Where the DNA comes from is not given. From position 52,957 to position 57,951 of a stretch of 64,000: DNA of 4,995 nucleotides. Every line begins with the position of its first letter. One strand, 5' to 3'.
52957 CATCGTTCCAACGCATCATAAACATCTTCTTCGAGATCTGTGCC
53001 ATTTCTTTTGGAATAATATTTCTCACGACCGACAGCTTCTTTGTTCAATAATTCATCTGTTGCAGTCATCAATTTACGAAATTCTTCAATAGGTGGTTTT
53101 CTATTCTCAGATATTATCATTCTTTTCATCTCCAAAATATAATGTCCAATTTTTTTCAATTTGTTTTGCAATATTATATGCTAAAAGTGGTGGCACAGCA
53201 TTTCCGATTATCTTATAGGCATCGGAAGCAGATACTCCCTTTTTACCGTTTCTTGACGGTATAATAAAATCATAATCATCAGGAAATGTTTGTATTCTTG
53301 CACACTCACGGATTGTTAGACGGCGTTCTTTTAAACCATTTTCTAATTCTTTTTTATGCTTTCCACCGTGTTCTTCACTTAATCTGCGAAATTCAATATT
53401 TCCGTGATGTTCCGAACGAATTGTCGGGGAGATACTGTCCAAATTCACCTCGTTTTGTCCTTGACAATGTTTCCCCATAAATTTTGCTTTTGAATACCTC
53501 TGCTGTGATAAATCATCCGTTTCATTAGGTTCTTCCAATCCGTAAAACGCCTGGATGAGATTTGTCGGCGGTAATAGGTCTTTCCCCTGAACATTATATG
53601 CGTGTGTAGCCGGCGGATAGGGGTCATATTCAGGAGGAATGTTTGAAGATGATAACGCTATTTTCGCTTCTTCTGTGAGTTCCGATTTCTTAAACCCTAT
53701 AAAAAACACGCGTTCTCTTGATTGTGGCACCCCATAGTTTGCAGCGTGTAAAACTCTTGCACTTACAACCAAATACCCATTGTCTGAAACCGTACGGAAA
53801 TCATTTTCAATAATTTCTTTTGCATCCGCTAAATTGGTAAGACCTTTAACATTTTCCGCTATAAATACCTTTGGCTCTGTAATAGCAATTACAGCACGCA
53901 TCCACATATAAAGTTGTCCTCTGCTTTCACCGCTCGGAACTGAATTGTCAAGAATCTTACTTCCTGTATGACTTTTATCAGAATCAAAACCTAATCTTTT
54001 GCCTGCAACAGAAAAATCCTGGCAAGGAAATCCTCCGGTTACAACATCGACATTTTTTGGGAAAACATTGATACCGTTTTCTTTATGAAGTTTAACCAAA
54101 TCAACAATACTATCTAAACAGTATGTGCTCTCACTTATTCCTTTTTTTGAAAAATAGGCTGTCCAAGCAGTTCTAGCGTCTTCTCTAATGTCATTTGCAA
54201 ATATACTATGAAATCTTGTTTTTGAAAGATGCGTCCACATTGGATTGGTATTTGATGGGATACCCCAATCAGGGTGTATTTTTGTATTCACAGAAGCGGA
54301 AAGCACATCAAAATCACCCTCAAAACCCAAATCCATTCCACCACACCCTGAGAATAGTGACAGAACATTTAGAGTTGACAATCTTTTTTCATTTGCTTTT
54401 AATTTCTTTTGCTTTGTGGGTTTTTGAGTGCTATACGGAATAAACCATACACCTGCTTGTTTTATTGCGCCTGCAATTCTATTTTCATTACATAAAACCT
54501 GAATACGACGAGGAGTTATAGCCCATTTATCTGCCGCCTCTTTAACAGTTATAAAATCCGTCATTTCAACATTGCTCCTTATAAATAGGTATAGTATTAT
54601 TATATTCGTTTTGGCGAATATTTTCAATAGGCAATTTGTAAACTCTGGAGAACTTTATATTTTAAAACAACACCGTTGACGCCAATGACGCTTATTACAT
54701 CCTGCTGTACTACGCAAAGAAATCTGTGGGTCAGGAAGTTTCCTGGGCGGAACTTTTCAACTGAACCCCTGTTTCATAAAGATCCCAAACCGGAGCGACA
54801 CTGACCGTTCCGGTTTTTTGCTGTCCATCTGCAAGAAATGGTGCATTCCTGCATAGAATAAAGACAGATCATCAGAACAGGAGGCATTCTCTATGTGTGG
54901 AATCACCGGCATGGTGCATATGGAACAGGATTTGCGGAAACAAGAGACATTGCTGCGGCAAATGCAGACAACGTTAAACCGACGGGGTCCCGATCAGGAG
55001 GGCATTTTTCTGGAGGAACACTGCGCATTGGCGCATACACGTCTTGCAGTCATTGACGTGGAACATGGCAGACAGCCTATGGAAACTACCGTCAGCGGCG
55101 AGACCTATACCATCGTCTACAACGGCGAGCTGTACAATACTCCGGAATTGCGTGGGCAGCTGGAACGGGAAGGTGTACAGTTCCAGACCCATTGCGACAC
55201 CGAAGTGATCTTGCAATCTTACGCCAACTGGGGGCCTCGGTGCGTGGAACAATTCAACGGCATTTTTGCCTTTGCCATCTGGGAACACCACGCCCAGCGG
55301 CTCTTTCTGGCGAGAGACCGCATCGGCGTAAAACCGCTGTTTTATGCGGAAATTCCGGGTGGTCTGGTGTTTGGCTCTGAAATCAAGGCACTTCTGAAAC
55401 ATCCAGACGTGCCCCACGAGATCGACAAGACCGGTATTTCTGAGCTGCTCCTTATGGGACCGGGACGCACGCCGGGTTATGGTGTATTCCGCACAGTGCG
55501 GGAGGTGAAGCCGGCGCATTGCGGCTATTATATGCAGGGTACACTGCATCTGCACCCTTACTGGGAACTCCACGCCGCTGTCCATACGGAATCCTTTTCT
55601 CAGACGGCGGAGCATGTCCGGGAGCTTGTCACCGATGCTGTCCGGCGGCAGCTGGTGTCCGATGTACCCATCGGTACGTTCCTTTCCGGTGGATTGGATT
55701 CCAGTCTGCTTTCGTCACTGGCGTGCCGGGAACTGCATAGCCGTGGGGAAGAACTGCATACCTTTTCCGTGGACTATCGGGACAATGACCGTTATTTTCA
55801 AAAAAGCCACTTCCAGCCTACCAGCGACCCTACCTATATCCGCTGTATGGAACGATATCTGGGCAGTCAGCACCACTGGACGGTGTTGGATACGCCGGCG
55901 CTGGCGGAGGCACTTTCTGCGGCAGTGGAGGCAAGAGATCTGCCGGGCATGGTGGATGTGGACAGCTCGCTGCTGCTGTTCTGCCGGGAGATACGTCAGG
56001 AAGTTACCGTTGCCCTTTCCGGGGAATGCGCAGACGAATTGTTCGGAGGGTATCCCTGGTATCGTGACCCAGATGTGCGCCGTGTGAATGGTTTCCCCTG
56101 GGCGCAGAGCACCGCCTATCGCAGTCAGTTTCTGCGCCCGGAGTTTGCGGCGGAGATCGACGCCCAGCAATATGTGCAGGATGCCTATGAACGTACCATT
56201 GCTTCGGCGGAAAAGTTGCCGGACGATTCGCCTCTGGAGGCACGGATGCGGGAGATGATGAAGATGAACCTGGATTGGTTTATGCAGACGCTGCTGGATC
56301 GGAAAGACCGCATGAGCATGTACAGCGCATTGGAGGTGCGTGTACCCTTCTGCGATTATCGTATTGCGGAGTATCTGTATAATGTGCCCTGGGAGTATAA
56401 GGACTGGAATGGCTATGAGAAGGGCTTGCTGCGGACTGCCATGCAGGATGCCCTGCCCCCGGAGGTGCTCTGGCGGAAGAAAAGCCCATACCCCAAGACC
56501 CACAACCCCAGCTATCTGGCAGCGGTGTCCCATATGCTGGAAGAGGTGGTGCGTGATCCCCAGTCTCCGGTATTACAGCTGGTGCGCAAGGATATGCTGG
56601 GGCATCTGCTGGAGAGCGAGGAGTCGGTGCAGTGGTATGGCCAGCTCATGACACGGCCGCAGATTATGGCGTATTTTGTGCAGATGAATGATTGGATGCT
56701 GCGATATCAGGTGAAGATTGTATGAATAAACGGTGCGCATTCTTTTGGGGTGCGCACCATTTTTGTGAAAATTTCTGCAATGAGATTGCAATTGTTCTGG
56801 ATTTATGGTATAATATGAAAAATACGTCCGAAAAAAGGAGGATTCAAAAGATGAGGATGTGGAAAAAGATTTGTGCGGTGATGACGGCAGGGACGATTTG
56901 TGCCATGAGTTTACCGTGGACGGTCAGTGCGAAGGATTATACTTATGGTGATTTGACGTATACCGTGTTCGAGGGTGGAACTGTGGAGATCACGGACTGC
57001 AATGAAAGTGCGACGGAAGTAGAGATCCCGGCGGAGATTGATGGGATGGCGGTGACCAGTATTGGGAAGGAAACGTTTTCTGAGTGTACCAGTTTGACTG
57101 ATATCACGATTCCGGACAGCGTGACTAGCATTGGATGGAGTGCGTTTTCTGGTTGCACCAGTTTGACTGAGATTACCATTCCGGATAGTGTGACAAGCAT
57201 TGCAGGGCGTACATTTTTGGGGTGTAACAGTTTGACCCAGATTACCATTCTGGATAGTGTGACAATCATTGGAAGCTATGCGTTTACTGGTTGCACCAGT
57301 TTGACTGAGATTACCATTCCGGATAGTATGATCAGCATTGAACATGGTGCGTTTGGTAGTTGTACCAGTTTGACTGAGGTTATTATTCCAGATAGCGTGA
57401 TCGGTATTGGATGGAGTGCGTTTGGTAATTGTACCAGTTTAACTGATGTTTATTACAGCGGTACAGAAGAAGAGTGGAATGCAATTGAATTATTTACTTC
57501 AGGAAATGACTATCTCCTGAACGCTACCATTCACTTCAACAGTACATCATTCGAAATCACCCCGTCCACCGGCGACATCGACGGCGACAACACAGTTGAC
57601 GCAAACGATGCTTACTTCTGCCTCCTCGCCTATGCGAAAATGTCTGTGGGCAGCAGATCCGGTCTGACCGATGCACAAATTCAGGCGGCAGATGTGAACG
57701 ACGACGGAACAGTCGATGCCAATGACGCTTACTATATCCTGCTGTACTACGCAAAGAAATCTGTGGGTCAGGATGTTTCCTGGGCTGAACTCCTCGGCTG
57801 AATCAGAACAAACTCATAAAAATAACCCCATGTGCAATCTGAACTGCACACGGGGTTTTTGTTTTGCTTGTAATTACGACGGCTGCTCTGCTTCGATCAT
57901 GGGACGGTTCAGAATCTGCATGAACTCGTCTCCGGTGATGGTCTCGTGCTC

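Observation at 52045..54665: Lower-GC type II restriction-modification cassette: HTH-fused m5C methyltransferase plus an unclassified PD-(D/E)XK partner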

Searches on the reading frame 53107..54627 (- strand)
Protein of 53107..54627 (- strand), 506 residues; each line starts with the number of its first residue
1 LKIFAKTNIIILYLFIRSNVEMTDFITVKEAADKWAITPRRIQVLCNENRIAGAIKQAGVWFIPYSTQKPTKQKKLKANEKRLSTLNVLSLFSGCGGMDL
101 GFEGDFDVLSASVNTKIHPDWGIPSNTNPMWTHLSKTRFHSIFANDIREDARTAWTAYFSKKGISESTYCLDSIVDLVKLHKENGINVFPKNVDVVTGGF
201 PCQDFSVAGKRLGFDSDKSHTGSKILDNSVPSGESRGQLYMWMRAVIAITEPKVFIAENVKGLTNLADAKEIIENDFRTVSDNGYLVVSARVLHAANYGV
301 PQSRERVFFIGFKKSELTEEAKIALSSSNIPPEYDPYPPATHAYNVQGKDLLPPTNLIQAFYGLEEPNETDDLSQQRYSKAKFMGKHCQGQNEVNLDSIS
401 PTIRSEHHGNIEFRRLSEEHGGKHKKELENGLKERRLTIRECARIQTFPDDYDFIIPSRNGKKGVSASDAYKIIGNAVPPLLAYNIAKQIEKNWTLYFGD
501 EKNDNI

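Call 3: search_protein_families(library=pfam, proteins=[window:53107-54627:-], max_evalue=0.01)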
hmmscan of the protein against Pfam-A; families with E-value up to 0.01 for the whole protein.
window:53107-54627:- (506 aa): 2 families
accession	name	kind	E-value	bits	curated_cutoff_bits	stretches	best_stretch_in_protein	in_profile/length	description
PF00145.23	DNA_methylase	-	2.6e-54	185.3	22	1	87-492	2-324/324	C-5 cytosine-specific DNA methylase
PF20038.5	HTH_59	-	0.0018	18.6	27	1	22-49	4-31/66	Helix-turn-helix domain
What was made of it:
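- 53107..54564 (-): M gene: HTH_17-fused DNA (cytosine-5) methyltransferase, 485 aa. PF00145 E 2.6e-54 over the full profile (call 3).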

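Call 4: search_protein_families(library=ncbifam, proteins=[window:53107-54627:-], max_evalue=0.01)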
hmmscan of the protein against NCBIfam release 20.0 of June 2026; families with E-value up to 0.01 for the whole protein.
window:53107-54627:- (506 aa): 2 families
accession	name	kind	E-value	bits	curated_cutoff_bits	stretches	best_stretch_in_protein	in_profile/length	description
TIGR00675.1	dcm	superfamily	1.7e-49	169.2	100.65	1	88-490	1-329/329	DNA (cytosine-5-)-methyltransferase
NF007772.0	PRK10458.1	subfamily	4.4e-14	51.9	710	2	192-315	169-289/472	DNA cytosine methylase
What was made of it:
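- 53107..54564 (-): TIGR00675 scores 169 bits against a cut-off of 100.65 (call 4).
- Checked: PF00145 matches end to end (E 2.6e-54, call 3) and TIGR00675 scores above its cut-off (call 4).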

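Call 5: search_protein_families(library=padloc, proteins=[window:53107-54627:-], max_evalue=0.01)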
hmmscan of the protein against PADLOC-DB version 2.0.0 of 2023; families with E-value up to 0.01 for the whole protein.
window:53107-54627:- (506 aa): 62 families (the best 25 are shown)
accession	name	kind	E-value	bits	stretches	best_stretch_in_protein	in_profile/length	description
PDLC03378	MTase_II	-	3.1e-76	254.9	1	86-498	3-334/344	Type II methyltransferase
PDLC03272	MTase_II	-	1.9e-56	190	1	26-493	5-389/407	Type II methyltransferase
PDLC00031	DruM2|DruM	-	1.3e-48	163.9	2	80-314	6-173/361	DNA cytosine methylase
PDLC00027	DruM2|DruM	-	7.7e-48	161.7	2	134-493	28-350/361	DNA cytosine methylase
PDLC03234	MTase_II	-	1.1e-47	161.1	2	139-329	26-191/375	Type II methyltransferase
PDLC00026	DruM2|DruM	-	8.7e-43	145.1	2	238-493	95-317/336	DNA cytosine methylase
PDLC03326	MTase_II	-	3.3e-41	139.8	2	139-321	26-184/412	Type II methyltransferase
PDLC00030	DruM2|DruM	-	4.2e-41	139.4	3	136-335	24-208/380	DNA cytosine methylase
PDLC00033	DruM2|DruM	-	1.3e-39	134.6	2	74-321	10-200/368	DNA cytosine methylase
PDLC02649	DrmMII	-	1.3e-36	124.4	2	85-316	4-223/422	DrmMII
PDLC02650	DrmMII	-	2.1e-32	110.6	3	433-492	366-416/435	DrmMII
PDLC03355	MTase_II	-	7.7e-32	108.8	2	138-319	25-194/377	Type II methyltransferase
PDLC03232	MTase_II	-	2e-29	100.7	2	191-315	131-249/465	Type II methyltransferase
PDLC03237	MTase_II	-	2.7e-29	99.7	2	138-317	814-973/1036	Type II methyltransferase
PDLC02648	DrmMII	-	5.2e-29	99.4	2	192-317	97-230/468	DrmMII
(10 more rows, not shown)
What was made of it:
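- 53107..54564 (-): PADLOC MTase_II E 3.1e-76 (call 5).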

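Call 7: search_solved_structures(query=window:53107-54627:-, max_evalue=0.001)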
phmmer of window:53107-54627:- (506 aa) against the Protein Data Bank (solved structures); distinct sequences matched with E-value up to 0.001: 45.
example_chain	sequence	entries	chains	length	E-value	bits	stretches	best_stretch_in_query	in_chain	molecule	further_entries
1dct_A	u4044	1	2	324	7.7e-24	87.5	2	434-491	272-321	PROTEIN (MODIFICATION METHYLASE HAEIII)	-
3ubt_Y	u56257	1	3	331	2.2e-23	86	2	434-492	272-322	Modification methylase HaeIII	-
8yf3_A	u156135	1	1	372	4.6e-17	65.1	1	187-322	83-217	Cytosine-specific methyltransferase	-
10mh_A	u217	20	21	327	1.5e-15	60.1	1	193-487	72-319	PROTEIN (CYTOSINE-SPECIFIC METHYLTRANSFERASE HHAI) | HaeIII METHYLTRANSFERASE | Modification methylase HhaI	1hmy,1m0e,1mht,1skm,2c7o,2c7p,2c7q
1svu_A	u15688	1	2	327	1.7e-15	60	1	193-314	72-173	Modification methylase HhaI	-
1fjx_A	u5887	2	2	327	1.7e-15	59.9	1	193-314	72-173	HHAI DNA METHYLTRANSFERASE | MODIFICATION METHYLASE HHAI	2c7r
2i9k_A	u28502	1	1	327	2.2e-15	59.6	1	193-487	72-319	Modification methylase HhaI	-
2zcj_A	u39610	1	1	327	3.5e-15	58.9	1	193-487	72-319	Modification methylase HhaI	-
2uyh_A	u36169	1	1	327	4.1e-15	58.7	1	193-487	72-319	MODIFICATION METHYLASE HHAI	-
2uyc_A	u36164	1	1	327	7.7e-15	57.8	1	193-487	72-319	MODIFICATION METHYLASE HHAI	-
2uz4_A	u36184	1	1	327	7.7e-15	57.8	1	193-487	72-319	MODIFICATION METHYLASE HHAI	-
2z6u_A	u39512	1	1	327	9.8e-15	57.4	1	193-487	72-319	Modification methylase HhaI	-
2z6q_A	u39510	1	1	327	1e-14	57.4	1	193-487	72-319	Modification methylase HhaI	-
2z6a_A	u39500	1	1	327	2e-14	56.4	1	193-487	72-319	Modification methylase HhaI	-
3g7u_A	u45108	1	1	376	1.2e-12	50.6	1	233-316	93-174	Cytosine-specific methyltransferase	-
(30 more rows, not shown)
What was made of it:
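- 53107..54564 (-): Best solved relative is M.HaeIII, E 7.7e-24 (call 7).
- M: calls 3, 4, 5 and 7.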

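Call 38: find_related_loci(query=window:53107-54564:-, collection=metagenome_contigs, flank=3000)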
Query window:53107-54564:- (485 aa) in metagenome_contigs; peptide patterns used: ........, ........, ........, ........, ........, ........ (x = any residue, [..] = any of these).
600 stretches matched a pattern (row limit reached: there are more); 498 encode a relative of the query (tblastn E <= 1e-3); the best 80 are kept; 80 distinct loci.
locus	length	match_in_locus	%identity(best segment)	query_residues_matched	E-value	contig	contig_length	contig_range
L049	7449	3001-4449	71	1-484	0e+0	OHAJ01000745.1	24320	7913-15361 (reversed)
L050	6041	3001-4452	69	1-485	0e+0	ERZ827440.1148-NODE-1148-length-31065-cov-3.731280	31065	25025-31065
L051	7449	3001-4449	71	1-484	0e+0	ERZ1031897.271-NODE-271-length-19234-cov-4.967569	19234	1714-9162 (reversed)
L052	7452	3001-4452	68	1-485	0e+0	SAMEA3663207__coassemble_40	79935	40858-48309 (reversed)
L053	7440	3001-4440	69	1-481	0e+0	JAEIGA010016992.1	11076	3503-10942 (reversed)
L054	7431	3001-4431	66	1-478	0e+0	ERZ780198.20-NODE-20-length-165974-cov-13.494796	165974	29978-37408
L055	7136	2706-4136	66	1-478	0e+0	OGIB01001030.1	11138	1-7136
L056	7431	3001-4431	66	1-478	0e+0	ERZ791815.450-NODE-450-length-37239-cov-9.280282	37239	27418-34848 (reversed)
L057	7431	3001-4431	66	1-478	0e+0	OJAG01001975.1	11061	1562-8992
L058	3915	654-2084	66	1-478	0e+0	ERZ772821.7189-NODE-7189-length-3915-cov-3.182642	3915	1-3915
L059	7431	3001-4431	66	1-478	0e+0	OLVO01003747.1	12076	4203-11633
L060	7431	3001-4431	66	1-478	0e+0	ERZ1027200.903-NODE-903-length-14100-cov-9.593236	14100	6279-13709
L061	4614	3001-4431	66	1-478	0e+0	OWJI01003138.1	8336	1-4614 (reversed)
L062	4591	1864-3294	65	1-478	0e+0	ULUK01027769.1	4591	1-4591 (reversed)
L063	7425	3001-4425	66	1-481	0e+0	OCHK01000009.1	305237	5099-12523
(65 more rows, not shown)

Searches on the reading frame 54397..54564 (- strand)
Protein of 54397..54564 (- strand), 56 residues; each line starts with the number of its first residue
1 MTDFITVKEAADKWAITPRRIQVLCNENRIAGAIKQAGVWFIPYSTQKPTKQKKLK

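Call 51: search_protein_families(library=pfam, alignment_id=A2, max_evalue=0.1)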
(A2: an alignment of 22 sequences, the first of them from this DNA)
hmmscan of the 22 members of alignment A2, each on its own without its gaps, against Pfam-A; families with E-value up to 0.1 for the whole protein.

A. member 1, seq(56 aa): 2 families
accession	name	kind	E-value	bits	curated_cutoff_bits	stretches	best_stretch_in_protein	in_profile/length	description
PF20038.5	HTH_59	-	0.00012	22.4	27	1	2-29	5-34/66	Helix-turn-helix domain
PF12728.13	HTH_17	-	0.00032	21.3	27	1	5-43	2-39/51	Helix-turn-helix domain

B. families by the number of members that match (of 22 scanned): 9 families
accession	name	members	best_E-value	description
PF12728.13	HTH_17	22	2e-08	Helix-turn-helix domain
PF20038.5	HTH_59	17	3.6e-05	Helix-turn-helix domain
PF07825.17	Exc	4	0.0037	Excisionase-like protein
PF13384.12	HTH_23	2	0.087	Homeodomain-like domain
PF00376.29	MerR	1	0.0059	MerR family regulatory protein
PF21531.3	Rv2175c_wHTH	1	0.032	DNA-binding protein Rv2175c, wHTH domain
PF22083.2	I-HmuI_NUMOD-like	1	0.045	DNA endonuclease I-HmuI-like, NUMOD-like domain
PF13411.12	MerR_1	1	0.069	MerR HTH family regulatory protein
PF13730.12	HTH_36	1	0.096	Helix-turn-helix domain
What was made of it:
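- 54415..54564 (-): N-terminal HTH_17 (excisionase/MerR-like) DNA-binding domain of M, about residues 1-50. HTH_17 is hit by 22 of 22 aligned family N-termini, best E 2e-8 (call 51).
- On SsoII/Ecl18kI-type methyltransferase-autoregulated R-M: HTH_17 in 22 of 22 N-termini (call 51).
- The N-terminus is HTH_17 in 22 of 22 members (call 51).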

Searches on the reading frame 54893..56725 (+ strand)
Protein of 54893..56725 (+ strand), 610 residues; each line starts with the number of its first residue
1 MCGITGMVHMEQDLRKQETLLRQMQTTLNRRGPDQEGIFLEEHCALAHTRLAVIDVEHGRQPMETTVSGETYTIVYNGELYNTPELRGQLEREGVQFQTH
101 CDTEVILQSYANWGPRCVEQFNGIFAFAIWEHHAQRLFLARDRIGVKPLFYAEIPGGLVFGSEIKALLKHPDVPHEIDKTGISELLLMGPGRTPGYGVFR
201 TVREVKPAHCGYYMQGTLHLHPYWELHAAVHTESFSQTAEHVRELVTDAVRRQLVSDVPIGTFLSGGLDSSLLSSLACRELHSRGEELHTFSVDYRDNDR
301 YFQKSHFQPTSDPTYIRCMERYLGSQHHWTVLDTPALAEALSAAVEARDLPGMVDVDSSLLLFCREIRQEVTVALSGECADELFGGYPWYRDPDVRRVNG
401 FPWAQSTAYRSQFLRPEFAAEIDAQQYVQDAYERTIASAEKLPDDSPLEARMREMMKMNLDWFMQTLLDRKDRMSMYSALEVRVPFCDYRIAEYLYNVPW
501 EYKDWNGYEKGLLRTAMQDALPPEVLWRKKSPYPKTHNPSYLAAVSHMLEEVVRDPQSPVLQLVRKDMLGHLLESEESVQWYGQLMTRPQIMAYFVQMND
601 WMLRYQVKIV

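Call 3: search_protein_families(library=pfam, proteins=[window:54893-56725:+], max_evalue=0.01)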
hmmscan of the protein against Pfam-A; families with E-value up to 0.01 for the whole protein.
window:54893-56725:+ (610 aa): 4 families
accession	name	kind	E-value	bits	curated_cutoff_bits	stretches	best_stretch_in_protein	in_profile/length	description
PF00733.27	Asn_synthase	-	1.5e-87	294.9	21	1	241-601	1-352/354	Asparagine synthase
PF13537.11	GATase_7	-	2.3e-46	157.3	25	1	48-168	1-122/123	Glutamine amidotransferase domain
PF13522.11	GATase_6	-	1e-42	145.7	27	1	33-163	1-130/130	Glutamine amidotransferase domain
PF12481.13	DUF3700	-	0.0066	16.4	27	0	116-163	124-171/228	Aluminium induced protein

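Call 20: find_encoding_contigs(protein=window:54893-56725:+, flank=8000, max_places=8)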
Protein window:54893-56725:+ (610 aa): 7 contigs read that carry it; 2 places shown.
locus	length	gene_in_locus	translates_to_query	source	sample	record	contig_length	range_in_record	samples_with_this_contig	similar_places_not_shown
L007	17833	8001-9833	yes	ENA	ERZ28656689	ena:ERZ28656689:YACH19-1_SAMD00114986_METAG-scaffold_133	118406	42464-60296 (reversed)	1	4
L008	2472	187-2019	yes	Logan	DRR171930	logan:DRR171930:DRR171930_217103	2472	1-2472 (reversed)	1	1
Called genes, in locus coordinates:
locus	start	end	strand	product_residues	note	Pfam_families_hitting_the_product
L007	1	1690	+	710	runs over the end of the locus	-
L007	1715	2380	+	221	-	PF02557:VanY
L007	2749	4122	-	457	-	PF01053:Cys_Met_Meta_PP, PF00266:Aminotran_5 (faint)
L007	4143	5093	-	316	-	PF03706:LPG_synthase_TM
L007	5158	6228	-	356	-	-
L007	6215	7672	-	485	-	PF00145:DNA_methylase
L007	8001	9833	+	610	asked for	PF13522:GATase_6, PF13537:GATase_7, PF00733:Asn_synthase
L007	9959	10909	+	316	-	PF13306:LRR_5, PF13855:LRR_8 (faint), PF13306:LRR_5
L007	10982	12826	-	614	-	PF06480:FtsH_ext, PF00004:AAA, PF07728:AAA_5 (faint), PF17862:AAA_lid_3, PF01434:Peptidase_M41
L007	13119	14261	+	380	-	PF13240:Zn_Ribbon_1 (weak)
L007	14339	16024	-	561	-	PF13306:LRR_5 (weak), PF13855:LRR_8 (faint), PF05725:FNIP (faint), PF13306:LRR_5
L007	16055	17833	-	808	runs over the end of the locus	-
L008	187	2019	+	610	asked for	PF13522:GATase_6, PF13537:GATase_7, PF00733:Asn_synthase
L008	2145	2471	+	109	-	?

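Call 22: find_related_loci(query=window:54893-56725:+, collection=genome_contigs, flank=10000)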
Query window:54893-56725:+ (610 aa) in genome_contigs; peptide patterns used: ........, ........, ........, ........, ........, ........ (x = any residue, [..] = any of these).
47 stretches matched a pattern; 33 encode a relative of the query (tblastn E <= 1e-3); 33 distinct loci.
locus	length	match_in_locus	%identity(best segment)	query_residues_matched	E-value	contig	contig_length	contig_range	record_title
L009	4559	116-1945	98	1-610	0e+0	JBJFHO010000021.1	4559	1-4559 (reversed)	MAG: Ruminococcus sp. isolate PUUB57_bin.037 NODE_12855_length_4559_cov_6.795515, whole genome shotgun sequence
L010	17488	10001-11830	98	1-610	0e+0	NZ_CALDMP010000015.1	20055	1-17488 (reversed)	MAG: uncultured Ruminococcus sp. isolate ERR318690_bin.80_CONCOCT_v1.1_MAG ERZ1764582.2399, whole genome shotgun sequenc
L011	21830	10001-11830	86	1-610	0e+0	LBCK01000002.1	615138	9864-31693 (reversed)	MAG: Ruminococcus sp. UNK.MGS-30 contig_2, whole genome shotgun sequence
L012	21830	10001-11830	85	1-610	0e+0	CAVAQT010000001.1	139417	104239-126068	Ruminococcus bromii isolate H07660-L1_cleanbin_000001 genome assembly, contig: Spades_H07660-L1_contig_6, whole genome s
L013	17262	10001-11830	85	1-610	0e+0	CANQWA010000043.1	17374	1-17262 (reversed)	MAG: uncultured Ruminococcus sp. isolate Lapin-013__bin35 genome assembly, contig: Lapin-013__NODE_1951_length_17374_cov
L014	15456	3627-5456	83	1-610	0e+0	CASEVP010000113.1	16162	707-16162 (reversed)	uncultured Ruminococcus sp. isolate CO.O51.metabat-bins.17 genome assembly, contig: CO.O51.metabat-bins.17.fa_k141_34271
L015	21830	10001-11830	85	1-610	0e+0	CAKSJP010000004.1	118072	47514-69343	MAG: uncultured Ruminococcus sp. isolate REFINED_METABAT215_TOP10_CONTIGS_1500_ASSEMBLY_K77_MERGED__Hadza_MoBio_hadza-I-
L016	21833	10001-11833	84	1-609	0e+0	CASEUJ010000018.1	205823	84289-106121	uncultured Ruminococcus sp. isolate SI.A65.metabat-bins.24 genome assembly, contig: SI.A65.metabat-bins.24.fa_k141_10758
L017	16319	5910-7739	70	1-610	0e+0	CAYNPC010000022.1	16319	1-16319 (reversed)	MAG TPA_asm: uncultured Ruminococcus sp. isolate SRP222552_co1_67 genome assembly, contig: NODE_2436_length_16319_cov_7.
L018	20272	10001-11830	70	1-610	0e+0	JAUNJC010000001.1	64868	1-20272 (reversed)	MAG: Oscillospiraceae bacterium isolate S29M_St_33 NODE_89_length_64868_cov_8.319596, whole genome shotgun sequence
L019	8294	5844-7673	69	1-610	0e+0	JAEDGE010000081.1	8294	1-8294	MAG: Oscillospiraceae bacterium isolate MAG102 NODE_8329_length_8294_cov_6.047943, whole genome shotgun sequence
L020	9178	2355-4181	69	1-609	0e+0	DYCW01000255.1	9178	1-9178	MAG TPA_asm: Ruminococcus sp. isolate HRGM_Genome_3873 HRGM_Genome_3873_255, whole genome shotgun sequence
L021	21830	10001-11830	86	1-610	0e+0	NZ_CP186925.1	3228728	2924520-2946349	Ruminococcus callidus strain ATCC 27760 chromosome, complete genome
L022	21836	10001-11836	67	1-610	0e+0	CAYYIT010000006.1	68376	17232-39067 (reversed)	MAG TPA_asm: uncultured Ruminococcus sp. isolate SRP350583_co3_36 genome assembly, contig: NODE_317_length_68376_cov_32.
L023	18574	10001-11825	73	1-609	0e+0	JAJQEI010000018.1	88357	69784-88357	MAG: Ruminococcus sp. isolate MI.7_3 NODE_25_length_88357_cov_18.732146, whole genome shotgun sequence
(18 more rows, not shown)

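Call 68: search_protein_families(library=pfam, proteins=[L010:7785-9866:+], max_evalue=0.01)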
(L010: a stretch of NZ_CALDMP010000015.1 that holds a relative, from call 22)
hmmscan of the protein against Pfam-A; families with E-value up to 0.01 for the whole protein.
L010:7785-9866:+ (694 aa): 5 families
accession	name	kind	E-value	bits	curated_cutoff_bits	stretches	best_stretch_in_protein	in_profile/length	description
PF13306.12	LRR_5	-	7.6e-148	485.3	27.7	5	180-293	15-126/127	BspA type Leucine rich repeat region (6 copies)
PF13855.12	LRR_8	-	1.9e-19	69.6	27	1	254-298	11-56/61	Leucine rich repeat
PF05725.18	FNIP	-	9.3e-07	29.3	21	0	250-282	8-39/44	FNIP Repeat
PF00404.24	Dockerin_1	-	0.00012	22.6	22.9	1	620-673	2-50/57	Dockerin type I domain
PF10660.14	MitoNEET_N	-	0.0015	19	23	0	383-397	14-28/64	Iron-containing outer mitochondrial membrane protein N-terminus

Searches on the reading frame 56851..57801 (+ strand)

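Call 68: search_protein_families(library=pfam, proteins=[window:56851-57801:+], max_evalue=0.01)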
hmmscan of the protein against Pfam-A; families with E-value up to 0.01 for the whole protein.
window:56851-57801:+ (316 aa): 4 families
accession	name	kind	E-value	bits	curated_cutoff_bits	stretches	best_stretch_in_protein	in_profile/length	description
PF13306.12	LRR_5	-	2.1e-81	270.5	27.7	3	69-198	1-127/127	BspA type Leucine rich repeat region (6 copies)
PF13855.12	LRR_8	-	3.1e-06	27.3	27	0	91-132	13-55/61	Leucine rich repeat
PF00404.24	Dockerin_1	-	5.2e-05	23.8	22.9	1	241-294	2-50/57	Dockerin type I domain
PF13517.12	FG-GAP_3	-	0.0056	17.7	26.9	0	198-250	8-58/61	FG-GAP-like repeat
